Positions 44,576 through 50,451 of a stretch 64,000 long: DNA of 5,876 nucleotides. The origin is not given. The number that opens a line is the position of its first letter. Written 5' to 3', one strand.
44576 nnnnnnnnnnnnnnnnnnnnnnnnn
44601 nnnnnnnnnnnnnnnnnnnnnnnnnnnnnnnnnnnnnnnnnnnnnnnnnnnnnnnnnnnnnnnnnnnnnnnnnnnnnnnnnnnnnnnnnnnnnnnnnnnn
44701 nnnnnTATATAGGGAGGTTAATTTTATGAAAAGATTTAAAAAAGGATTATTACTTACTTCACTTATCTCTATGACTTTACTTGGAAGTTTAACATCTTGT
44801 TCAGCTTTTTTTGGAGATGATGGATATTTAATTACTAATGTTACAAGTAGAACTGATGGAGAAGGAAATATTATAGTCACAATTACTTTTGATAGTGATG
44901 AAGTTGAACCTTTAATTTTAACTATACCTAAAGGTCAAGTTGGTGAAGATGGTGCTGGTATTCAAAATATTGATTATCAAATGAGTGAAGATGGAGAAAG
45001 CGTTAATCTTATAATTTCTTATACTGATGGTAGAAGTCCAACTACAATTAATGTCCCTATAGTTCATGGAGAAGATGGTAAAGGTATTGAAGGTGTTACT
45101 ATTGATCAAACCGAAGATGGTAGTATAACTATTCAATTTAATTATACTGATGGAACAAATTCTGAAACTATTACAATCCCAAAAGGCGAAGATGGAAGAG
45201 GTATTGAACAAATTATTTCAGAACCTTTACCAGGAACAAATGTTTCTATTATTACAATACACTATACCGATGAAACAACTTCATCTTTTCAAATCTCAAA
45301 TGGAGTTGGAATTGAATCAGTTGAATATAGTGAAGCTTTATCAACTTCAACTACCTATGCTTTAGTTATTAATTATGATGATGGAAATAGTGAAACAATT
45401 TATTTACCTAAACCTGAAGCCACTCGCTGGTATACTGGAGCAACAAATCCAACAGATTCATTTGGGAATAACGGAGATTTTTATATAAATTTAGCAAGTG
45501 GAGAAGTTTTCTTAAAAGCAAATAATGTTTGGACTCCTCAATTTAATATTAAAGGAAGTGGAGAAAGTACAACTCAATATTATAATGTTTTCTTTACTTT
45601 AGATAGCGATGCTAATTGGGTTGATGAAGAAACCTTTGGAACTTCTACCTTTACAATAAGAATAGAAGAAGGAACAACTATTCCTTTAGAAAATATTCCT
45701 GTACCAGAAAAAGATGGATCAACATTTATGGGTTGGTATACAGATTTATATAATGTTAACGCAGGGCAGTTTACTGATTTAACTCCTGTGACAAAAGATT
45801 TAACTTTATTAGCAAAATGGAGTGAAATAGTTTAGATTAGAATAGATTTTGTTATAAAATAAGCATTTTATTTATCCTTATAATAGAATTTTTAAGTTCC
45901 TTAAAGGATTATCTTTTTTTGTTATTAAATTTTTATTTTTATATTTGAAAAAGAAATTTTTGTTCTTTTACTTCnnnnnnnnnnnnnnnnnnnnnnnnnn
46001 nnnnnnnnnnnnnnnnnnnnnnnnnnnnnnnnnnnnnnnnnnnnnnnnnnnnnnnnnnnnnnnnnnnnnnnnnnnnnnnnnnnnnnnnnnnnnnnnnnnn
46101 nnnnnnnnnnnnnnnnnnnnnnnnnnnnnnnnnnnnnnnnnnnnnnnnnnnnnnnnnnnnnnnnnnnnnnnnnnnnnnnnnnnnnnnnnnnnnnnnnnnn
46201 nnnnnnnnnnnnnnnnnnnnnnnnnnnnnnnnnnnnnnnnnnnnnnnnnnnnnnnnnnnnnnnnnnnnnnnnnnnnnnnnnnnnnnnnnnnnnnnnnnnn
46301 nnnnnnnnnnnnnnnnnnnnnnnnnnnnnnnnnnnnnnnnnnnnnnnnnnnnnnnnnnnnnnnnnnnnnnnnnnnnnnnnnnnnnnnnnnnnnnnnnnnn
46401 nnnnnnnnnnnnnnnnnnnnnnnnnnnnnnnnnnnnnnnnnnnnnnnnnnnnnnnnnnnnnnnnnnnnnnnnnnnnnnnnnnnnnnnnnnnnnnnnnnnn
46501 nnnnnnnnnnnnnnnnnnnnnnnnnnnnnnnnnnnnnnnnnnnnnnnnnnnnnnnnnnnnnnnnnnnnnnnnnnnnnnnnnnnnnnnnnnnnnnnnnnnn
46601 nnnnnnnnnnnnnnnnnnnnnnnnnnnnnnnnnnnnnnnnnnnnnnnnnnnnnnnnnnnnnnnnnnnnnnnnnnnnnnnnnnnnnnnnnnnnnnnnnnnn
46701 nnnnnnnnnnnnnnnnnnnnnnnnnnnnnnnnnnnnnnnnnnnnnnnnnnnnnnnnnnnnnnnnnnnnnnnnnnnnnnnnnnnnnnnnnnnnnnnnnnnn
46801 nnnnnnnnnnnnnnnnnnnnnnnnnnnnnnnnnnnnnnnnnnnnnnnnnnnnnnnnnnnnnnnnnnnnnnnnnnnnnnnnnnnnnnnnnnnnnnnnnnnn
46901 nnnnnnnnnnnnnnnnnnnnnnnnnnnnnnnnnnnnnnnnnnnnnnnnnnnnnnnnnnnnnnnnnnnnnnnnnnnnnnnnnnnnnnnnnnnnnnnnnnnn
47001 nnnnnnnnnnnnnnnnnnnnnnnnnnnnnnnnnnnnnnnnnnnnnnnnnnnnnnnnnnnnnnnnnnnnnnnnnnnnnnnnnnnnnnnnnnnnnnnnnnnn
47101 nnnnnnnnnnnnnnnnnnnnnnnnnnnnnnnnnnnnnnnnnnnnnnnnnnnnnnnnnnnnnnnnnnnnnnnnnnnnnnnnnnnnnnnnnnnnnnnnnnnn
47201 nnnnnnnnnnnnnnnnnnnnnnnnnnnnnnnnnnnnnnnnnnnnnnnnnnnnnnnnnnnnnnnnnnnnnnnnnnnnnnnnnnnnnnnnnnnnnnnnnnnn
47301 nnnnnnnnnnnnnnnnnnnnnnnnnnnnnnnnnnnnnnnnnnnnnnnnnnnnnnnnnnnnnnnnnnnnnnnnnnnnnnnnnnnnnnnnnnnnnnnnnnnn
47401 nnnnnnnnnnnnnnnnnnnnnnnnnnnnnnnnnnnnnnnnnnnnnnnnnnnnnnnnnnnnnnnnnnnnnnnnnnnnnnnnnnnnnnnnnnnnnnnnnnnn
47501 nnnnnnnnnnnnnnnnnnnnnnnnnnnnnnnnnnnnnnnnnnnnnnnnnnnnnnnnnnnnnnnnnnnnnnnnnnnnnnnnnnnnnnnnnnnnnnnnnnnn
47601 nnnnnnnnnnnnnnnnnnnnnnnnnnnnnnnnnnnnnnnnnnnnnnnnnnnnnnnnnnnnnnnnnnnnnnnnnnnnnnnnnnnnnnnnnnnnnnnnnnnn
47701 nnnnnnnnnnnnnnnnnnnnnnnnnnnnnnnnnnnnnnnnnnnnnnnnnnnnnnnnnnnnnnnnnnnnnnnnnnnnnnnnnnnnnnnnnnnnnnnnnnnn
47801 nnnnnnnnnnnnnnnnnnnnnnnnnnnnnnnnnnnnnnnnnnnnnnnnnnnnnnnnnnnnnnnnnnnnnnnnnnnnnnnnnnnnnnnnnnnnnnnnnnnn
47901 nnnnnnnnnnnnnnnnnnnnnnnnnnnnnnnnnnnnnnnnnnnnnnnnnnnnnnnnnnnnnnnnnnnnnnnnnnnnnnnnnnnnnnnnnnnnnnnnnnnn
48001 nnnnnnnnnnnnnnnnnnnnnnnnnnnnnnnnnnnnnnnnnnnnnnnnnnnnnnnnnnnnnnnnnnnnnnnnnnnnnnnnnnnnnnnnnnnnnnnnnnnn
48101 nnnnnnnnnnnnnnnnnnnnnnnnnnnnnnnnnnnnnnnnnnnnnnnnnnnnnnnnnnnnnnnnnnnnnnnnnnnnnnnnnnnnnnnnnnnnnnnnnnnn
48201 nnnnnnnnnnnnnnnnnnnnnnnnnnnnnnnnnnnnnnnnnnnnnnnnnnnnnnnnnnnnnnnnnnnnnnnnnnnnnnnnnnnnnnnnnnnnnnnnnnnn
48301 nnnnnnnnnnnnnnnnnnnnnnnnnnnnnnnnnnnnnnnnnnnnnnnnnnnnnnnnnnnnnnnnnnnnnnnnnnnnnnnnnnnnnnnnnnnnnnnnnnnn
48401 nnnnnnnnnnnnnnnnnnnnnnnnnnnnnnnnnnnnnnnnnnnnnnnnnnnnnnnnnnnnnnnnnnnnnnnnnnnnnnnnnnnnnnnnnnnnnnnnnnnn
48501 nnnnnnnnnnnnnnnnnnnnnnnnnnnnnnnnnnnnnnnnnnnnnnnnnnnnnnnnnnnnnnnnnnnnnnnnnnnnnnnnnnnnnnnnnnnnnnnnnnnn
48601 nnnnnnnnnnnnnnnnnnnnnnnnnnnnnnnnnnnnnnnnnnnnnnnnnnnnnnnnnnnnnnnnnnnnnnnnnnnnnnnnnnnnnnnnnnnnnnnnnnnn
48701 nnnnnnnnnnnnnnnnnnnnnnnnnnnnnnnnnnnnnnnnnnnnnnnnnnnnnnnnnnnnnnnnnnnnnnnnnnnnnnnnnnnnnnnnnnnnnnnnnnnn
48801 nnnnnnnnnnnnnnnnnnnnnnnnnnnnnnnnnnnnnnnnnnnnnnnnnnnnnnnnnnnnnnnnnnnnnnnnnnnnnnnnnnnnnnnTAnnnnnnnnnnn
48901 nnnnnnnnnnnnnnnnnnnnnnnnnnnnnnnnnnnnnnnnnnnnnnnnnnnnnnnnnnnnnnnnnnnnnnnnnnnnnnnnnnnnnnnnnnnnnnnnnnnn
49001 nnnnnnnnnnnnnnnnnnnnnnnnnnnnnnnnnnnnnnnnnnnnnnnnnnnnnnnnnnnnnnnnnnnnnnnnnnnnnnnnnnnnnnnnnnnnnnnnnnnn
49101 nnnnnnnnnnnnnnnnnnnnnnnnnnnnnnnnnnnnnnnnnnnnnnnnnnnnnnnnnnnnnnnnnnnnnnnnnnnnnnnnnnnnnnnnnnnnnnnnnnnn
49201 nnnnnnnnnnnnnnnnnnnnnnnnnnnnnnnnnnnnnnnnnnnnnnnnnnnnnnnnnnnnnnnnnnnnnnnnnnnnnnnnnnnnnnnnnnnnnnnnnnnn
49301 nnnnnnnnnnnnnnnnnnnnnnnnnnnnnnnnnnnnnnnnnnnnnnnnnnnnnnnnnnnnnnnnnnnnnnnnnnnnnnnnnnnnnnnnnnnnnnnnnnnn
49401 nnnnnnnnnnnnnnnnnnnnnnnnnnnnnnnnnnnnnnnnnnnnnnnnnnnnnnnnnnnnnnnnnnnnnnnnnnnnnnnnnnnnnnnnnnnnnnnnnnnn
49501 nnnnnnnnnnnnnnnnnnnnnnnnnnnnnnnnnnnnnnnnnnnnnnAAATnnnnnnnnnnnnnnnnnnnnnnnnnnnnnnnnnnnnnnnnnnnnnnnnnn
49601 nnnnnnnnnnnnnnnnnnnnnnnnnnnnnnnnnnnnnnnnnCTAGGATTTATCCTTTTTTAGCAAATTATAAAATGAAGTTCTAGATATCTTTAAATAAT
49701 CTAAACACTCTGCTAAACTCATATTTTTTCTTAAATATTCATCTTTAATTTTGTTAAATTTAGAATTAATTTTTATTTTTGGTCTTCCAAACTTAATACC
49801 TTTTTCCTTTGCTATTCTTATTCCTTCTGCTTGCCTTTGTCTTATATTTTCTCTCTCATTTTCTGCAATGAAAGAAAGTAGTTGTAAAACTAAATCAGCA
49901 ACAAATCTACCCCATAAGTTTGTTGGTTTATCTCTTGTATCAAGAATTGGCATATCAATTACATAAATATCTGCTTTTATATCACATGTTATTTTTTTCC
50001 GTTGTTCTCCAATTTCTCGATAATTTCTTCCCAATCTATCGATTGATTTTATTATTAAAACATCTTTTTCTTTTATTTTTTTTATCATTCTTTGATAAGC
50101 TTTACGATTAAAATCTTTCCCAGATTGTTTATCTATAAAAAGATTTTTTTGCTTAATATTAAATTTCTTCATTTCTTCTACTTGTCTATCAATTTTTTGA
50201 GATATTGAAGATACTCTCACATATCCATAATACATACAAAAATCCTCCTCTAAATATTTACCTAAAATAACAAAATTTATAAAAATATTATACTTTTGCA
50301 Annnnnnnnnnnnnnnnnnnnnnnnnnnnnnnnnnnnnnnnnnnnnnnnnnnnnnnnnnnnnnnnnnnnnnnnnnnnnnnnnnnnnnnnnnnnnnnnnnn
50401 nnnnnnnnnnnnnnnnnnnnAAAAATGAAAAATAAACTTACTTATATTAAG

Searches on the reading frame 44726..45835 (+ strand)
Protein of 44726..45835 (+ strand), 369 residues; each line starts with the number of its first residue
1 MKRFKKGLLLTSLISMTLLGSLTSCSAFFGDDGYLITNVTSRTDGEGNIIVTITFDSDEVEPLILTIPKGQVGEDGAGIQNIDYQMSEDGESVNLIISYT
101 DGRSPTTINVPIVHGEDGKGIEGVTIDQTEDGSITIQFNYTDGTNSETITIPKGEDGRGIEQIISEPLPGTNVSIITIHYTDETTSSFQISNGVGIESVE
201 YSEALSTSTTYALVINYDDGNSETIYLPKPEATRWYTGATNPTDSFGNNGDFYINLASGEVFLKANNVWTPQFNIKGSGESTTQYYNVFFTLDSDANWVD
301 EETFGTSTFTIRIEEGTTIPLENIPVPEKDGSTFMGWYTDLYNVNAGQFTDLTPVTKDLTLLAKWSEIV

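Call 4: search_protein_families(library=pfam, proteins=[window:44726-45835:+], max_evalue=0.1)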
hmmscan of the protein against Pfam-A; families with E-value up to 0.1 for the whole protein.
window:44726-45835:+ (369 aa): 1 family
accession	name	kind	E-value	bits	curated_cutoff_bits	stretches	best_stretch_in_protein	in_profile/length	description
PF09479.16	Flg_new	-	2.6e-07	31.1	27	1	310-364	13-65/65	Listeria-Bacteroides repeat domain (List_Bact_rpt)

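Call 5: search_protein_families(library=ncbifam, proteins=[window:44726-45835:+], max_evalue=0.1)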
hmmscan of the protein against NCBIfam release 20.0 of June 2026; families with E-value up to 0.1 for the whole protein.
window:44726-45835:+ (369 aa): 1 family
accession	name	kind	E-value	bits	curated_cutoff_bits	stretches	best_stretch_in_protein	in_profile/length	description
TIGR02543.1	List_Bact_rpt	repeat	4.5e-06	26.9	20.95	1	327-368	1-43/44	TIGR02543 family repeat protein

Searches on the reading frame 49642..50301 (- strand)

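Call 39: search_protein_families(library=pfam, proteins=[window:49642-50301:-], max_evalue=0.001)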
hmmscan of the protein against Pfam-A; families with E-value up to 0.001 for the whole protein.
window:49642-50301:- (219 aa): 1 family
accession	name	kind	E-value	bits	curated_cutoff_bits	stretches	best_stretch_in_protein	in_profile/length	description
PF00239.26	Resolvase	-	1.2e-26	94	23.3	1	25-168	2-143/145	Resolvase, N terminal domain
